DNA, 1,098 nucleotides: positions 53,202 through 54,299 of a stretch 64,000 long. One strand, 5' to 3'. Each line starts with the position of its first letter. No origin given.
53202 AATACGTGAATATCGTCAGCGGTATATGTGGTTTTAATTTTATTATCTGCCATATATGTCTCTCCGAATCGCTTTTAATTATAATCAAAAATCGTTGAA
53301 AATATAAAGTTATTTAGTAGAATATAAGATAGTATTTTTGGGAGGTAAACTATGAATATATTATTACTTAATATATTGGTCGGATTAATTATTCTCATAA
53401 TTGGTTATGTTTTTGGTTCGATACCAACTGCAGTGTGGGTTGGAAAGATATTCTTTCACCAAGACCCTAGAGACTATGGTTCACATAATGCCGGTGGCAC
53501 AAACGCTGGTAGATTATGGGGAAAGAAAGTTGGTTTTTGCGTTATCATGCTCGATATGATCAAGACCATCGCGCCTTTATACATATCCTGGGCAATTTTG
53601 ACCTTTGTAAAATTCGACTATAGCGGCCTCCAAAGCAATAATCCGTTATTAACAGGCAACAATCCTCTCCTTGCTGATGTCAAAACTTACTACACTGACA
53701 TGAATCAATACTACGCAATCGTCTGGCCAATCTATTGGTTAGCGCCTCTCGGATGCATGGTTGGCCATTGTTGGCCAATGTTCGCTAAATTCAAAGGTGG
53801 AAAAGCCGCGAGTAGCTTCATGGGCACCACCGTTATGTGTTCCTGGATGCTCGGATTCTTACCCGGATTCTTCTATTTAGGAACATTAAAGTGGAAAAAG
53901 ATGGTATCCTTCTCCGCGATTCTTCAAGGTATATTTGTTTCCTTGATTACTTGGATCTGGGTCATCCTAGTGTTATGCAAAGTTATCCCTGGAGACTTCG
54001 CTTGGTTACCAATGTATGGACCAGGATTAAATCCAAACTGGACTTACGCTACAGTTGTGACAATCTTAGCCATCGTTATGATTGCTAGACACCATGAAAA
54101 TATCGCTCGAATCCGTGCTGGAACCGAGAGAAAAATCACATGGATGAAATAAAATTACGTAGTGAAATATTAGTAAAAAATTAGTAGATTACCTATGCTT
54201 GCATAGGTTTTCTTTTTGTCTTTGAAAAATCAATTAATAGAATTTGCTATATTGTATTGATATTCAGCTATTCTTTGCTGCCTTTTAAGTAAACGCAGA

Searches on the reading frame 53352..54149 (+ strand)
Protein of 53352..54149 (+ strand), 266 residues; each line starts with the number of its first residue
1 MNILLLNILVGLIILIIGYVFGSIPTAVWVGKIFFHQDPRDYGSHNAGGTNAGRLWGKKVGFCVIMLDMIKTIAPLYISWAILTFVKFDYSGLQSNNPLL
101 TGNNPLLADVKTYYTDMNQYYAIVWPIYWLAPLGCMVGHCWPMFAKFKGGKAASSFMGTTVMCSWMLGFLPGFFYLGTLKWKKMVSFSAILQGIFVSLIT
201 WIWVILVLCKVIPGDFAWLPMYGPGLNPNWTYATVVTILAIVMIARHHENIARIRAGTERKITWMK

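Call 72: search_protein_families(library=pfam, proteins=[window:53352-54149:+], max_evalue=0.00001)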
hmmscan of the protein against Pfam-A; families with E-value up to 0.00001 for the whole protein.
window:53352-54149:+ (266 aa): 1 family
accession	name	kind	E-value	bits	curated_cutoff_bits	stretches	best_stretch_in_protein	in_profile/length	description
PF02660.20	G3P_acyltransf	-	5.2e-41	140.9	24.1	1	17-254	1-164/164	Glycerol-3-phosphate acyltransferase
